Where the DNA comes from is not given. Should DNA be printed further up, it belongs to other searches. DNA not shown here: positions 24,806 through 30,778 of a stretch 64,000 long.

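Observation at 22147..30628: Divergent pair of giant genes: a 915-aa unknown protein and a 1890-aa DEAH-helicase fusion sharing a 61-nt promoter region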

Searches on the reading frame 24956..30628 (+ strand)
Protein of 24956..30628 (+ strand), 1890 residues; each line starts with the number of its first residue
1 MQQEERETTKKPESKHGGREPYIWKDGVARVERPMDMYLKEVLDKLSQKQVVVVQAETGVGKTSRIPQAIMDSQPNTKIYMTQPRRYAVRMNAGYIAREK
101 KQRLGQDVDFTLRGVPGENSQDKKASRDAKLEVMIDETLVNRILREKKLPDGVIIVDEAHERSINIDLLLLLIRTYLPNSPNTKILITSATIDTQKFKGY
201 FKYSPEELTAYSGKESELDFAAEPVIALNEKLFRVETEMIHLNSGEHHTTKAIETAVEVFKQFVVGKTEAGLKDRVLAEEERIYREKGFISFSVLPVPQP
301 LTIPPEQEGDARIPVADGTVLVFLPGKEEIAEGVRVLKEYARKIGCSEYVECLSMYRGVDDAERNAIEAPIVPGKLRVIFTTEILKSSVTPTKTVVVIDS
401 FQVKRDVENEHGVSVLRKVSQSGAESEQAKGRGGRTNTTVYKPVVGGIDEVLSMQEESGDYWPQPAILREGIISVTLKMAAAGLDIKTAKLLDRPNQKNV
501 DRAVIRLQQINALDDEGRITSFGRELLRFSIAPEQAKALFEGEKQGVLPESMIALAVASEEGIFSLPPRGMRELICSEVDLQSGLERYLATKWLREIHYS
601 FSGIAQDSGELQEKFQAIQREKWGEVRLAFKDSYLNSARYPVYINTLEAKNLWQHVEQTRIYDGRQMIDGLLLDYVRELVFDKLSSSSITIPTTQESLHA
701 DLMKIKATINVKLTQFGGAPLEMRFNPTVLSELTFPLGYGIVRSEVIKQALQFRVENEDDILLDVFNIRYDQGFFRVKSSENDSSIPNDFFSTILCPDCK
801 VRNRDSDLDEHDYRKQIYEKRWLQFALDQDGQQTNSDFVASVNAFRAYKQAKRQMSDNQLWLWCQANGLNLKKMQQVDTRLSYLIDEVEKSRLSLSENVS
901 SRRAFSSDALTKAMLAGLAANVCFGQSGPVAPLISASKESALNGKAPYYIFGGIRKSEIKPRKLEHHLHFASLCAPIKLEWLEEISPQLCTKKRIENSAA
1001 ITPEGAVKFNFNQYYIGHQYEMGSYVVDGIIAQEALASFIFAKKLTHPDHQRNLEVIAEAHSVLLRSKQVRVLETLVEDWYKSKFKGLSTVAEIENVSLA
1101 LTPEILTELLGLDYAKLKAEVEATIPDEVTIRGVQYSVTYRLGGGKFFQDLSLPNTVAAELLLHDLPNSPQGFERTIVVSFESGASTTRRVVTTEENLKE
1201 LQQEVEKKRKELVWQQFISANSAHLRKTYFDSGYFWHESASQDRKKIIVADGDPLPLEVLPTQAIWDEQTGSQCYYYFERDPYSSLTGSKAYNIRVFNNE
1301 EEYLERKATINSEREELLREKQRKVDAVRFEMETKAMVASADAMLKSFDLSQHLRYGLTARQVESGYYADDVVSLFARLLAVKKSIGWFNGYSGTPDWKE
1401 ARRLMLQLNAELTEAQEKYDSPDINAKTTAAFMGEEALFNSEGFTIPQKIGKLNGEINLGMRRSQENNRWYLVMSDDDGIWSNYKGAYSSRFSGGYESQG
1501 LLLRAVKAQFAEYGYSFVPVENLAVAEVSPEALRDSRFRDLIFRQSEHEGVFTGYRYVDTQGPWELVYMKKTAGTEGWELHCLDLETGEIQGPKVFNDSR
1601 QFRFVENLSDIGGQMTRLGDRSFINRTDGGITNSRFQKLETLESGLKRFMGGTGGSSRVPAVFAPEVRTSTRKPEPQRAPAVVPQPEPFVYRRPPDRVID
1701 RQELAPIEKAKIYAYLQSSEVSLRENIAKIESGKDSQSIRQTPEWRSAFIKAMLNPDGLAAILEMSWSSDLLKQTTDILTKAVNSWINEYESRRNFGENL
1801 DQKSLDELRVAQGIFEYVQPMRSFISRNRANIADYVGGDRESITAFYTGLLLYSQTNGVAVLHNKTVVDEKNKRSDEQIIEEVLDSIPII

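Call 6: search_protein_families(library=pfam, proteins=[window:24956-30628:+], max_evalue=0.1)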
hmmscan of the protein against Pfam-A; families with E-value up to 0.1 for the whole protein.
window:24956-30628:+ (1890 aa): 5 families
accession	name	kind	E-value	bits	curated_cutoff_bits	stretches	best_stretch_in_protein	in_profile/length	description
PF00270.35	DEAD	-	2.7e-07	30.9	26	1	41-193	6-161/167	DEAD/DEAH box helicase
PF04408.29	HA2_N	-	4.7e-05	23.8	21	1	503-529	1-27/29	Helicase associated domain (HA2), winged-helix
PF00271.37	Helicase_C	-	0.00028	21.6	23.5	1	317-436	15-109/110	Helicase conserved C-terminal domain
PF13401.12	AAA_22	-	0.0018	19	27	1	47-163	3-97/130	AAA domain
PF04851.21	ResIII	-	0.0035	17.7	22.5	1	39-164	12-139/164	Type III restriction enzyme, res subunit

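Call 10: search_protein_families(library=ncbifam, proteins=[window:24956-30628:+], max_evalue=0.01)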
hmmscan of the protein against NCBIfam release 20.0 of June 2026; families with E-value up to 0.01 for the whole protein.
window:24956-30628:+ (1890 aa): 4 families
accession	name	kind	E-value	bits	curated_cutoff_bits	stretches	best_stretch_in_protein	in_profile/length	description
TIGR01967.1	DEAH_box_HrpA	equivalog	2.5e-55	187.8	722.75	3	40-205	73-234/1284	ATP-dependent RNA helicase HrpA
NF008348.1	PRK11131.1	equivalog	1.9e-47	161.2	1400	2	36-215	70-243/1287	ATP-dependent RNA helicase HrpA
TIGR01970.1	DEAH_box_HrpB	equivalog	3.4e-46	158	546.15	2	34-204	2-169/825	ATP-dependent helicase HrpB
NF008662.0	PRK11664.1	equivalog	3.2e-40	138.2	1053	2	33-200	4-167/813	ATP-dependent helicase HrpB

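Call 11: search_protein_families(library=padloc, proteins=[window:24956-30628:+], max_evalue=0.01)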
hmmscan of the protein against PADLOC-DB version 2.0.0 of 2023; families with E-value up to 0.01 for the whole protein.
window:24956-30628:+ (1890 aa): 0 families

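Call 12: search_solved_structures(query=window:24956-30628:+, max_evalue=0.01)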
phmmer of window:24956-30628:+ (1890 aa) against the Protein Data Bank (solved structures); distinct sequences matched with E-value up to 0.01: 64 (the best 60 are shown).
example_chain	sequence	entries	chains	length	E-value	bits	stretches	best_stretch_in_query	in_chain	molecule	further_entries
6fa5_A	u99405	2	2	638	1.1e-43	152.1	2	31-205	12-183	Putative mRNA splicing factor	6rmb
6zm2_A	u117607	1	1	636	1.1e-43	152.1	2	31-205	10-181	Putative mRNA splicing factor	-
6fa9_A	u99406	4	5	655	1.1e-43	152.1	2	31-205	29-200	Putative mRNA splicing factor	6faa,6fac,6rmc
6rm8_A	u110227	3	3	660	1.1e-43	152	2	31-205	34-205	Putative mRNA splicing factor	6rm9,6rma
9ibc_LV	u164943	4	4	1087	2.3e-41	144.4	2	30-204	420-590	RNA helicase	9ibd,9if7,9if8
6zwx_A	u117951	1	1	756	6.1e-38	133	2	34-226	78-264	ATP-dependent RNA helicase HrpA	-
8po6_A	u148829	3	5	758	6.4e-38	133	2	34-226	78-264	ATP-dependent RNA helicase HrpA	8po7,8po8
6zww_A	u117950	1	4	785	6.7e-38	132.9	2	34-226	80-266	ATP-dependent RNA helicase HrpA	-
6i3o_A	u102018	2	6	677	8.5e-38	132.6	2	32-205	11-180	Putative pre-mRNA splicing factor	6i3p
7akp_A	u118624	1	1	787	9.4e-38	132.4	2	34-226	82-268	ATP-dependent RNA helicase HrpA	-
7dcp_x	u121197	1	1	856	1e-37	132.3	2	29-205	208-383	PRP2 isoform 1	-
5gm6_Y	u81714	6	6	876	1.1e-37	132.2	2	29-205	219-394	Pre-mRNA-splicing factor ATP-dependent RNA helicase-like protein PRP2 | PRP2 isoform 1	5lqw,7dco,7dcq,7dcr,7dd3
6qic_A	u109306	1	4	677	2.2e-37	131.2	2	32-205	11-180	Putative pre-mRNA splicing factor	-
9ggr_A2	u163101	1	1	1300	3.7e-37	130.4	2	34-226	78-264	ATP-dependent RNA helicase HrpA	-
9gft_B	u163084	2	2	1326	3.9e-37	130.4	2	34-226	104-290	ATP-dependent RNA helicase HrpA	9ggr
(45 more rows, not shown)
